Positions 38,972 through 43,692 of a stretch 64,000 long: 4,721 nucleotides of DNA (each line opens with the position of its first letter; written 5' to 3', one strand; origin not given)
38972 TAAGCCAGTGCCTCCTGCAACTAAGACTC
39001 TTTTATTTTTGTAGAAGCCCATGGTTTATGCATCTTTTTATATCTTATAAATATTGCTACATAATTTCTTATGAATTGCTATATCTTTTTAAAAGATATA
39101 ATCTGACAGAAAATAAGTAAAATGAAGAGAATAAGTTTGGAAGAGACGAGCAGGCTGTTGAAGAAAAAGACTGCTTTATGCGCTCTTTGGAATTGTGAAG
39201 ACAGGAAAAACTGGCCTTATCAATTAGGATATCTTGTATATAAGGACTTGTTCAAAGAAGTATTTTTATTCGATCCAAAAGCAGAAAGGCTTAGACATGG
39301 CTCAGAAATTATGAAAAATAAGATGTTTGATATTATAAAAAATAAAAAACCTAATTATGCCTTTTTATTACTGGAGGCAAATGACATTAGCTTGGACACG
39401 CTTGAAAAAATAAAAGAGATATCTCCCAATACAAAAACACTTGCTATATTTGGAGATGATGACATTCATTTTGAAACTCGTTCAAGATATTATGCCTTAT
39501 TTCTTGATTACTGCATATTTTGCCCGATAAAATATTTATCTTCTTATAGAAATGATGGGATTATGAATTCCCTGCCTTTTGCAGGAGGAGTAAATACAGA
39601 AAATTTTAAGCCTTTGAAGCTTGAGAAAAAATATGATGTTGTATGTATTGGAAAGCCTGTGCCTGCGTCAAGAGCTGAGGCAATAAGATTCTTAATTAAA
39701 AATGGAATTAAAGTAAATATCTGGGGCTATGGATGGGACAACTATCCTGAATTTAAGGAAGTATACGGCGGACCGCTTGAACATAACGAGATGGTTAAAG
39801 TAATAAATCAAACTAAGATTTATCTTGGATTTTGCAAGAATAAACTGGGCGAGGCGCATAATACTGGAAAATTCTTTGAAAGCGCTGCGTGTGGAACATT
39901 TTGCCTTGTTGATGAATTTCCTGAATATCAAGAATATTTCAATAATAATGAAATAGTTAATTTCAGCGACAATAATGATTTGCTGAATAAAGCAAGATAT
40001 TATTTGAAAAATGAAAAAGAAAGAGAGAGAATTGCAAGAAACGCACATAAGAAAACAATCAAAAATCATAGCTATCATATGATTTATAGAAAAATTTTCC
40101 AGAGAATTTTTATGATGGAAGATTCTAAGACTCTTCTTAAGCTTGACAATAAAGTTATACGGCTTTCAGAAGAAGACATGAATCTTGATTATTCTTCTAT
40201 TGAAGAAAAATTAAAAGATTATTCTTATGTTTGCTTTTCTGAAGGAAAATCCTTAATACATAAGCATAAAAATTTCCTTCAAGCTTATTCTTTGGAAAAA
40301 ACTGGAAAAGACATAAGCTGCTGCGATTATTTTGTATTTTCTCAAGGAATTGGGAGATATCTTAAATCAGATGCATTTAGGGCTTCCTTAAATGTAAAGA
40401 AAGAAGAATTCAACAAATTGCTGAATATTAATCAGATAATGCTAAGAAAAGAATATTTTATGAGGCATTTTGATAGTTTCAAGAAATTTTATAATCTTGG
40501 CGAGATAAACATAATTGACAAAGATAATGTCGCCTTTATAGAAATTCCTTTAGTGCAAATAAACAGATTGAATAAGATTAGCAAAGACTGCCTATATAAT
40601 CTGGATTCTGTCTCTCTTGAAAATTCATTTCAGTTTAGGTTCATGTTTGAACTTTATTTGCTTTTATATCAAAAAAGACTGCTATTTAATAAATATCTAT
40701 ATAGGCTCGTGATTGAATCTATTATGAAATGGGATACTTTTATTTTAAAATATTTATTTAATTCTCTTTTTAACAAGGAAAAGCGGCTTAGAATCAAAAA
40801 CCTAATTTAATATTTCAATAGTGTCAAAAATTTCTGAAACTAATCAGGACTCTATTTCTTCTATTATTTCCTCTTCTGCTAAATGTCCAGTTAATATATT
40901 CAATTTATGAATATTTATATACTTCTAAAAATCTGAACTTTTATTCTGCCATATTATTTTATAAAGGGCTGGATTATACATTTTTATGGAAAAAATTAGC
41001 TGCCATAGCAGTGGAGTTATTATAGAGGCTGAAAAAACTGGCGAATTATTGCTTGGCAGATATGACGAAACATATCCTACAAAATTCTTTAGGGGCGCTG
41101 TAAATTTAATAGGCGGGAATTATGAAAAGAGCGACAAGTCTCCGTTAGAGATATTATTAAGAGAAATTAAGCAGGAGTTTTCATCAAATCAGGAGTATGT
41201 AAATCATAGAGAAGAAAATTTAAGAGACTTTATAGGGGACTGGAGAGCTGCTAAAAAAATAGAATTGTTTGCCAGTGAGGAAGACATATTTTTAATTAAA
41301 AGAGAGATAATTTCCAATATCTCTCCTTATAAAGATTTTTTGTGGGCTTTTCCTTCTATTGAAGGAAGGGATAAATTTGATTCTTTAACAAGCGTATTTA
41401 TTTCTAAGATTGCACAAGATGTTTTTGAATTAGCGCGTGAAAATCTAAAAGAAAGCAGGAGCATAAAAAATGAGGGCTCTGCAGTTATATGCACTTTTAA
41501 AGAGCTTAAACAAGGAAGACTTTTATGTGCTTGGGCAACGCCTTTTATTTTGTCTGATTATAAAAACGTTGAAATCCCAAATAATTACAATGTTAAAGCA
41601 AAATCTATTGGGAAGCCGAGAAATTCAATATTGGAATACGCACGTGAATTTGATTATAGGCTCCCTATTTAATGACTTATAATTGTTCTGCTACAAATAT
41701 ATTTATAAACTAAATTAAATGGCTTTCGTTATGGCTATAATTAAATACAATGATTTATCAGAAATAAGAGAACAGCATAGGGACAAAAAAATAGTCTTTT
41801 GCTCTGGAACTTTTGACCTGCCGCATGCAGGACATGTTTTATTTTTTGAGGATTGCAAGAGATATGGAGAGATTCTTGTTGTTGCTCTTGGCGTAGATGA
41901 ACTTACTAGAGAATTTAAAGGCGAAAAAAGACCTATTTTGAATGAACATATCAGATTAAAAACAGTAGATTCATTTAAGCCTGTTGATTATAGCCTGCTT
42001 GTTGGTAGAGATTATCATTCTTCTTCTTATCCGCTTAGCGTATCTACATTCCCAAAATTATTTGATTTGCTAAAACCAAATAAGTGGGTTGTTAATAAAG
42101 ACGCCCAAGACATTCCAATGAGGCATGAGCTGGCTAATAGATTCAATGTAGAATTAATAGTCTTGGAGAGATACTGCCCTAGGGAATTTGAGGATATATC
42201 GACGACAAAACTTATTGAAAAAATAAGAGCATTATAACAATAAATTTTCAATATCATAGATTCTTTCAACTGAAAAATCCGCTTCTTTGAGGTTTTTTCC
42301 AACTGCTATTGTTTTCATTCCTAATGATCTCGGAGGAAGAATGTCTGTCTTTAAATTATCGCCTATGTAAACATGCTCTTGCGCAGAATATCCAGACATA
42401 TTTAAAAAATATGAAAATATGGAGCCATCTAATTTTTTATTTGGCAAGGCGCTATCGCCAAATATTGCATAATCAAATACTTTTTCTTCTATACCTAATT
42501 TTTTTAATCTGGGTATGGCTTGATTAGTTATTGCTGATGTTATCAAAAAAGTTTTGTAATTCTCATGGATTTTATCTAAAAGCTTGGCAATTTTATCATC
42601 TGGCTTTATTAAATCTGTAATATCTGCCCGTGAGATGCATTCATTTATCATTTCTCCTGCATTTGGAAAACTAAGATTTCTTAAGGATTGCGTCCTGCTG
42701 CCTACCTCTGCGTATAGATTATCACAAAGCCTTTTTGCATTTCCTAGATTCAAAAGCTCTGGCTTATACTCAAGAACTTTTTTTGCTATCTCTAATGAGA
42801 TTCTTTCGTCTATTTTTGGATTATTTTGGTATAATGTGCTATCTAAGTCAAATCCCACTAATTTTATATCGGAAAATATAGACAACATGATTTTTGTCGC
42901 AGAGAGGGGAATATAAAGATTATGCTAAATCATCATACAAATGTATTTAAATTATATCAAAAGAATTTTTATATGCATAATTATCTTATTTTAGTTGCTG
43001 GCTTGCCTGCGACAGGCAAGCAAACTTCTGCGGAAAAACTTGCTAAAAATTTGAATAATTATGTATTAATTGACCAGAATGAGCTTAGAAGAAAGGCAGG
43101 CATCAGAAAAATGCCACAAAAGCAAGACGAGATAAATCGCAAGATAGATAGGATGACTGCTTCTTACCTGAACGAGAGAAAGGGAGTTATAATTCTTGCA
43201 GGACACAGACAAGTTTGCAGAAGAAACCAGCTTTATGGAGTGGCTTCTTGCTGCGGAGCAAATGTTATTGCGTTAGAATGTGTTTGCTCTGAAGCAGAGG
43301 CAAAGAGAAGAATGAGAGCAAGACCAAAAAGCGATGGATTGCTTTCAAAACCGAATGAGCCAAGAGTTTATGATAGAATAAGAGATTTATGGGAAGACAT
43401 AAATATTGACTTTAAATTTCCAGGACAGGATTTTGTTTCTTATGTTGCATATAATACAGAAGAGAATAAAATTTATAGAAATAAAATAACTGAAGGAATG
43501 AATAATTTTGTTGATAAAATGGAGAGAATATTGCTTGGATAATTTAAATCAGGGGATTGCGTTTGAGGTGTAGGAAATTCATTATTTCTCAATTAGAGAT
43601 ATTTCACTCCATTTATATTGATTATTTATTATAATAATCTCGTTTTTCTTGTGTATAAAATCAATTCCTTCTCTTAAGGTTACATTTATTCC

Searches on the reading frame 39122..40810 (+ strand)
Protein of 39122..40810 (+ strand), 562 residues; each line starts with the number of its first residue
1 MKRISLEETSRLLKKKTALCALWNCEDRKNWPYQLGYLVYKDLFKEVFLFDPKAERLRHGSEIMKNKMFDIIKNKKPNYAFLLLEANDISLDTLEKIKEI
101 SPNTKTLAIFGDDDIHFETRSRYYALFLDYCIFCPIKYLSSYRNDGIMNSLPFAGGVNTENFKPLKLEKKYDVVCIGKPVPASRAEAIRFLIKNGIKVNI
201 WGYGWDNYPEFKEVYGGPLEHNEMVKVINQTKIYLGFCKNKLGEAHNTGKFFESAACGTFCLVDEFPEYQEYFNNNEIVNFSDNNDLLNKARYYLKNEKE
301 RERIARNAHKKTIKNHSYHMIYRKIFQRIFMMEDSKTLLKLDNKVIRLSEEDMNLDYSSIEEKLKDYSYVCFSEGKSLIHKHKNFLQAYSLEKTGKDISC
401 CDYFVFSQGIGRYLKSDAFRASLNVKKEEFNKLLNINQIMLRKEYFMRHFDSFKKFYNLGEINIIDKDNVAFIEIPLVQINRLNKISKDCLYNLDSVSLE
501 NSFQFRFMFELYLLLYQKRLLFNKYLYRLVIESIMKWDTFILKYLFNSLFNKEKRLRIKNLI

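Call 15: search_protein_families(library=pfam, proteins=[window:39122-40810:+], max_evalue=0.001)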
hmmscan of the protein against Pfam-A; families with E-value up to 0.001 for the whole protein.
window:39122-40810:+ (562 aa): 2 families
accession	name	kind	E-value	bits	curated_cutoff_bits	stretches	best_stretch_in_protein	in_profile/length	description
PF13524.12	Glyco_trans_1_2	-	7e-30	104.3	25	1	188-325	6-142/144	Glycosyl transferase-like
PF00534.26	Glycos_transf_1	-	0.00089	19.3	26.4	0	252-310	110-171/172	Glycosyl transferases group 1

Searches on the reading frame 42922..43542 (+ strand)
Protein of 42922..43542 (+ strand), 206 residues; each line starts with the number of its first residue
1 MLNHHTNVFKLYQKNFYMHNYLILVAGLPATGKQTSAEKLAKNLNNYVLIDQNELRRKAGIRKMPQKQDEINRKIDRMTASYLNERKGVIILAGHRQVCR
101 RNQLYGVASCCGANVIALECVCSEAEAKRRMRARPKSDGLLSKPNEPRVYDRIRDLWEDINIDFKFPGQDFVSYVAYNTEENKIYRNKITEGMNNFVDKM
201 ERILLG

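Call 52: search_protein_families(library=pfam, proteins=[window:42922-43542:+], max_evalue=0.0001)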
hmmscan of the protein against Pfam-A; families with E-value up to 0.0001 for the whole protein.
window:42922-43542:+ (206 aa): 3 families
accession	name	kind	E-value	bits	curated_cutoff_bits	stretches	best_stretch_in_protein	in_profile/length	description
PF13671.12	AAA_33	-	6e-18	66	27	1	22-138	1-122/143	AAA domain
PF13238.12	AAA_18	-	4.5e-07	30.8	29.4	1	23-140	1-117/128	AAA domain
PF08433.16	KTI12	-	6.1e-07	29.7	22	1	22-139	3-124/271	Chromatin associated protein KTI12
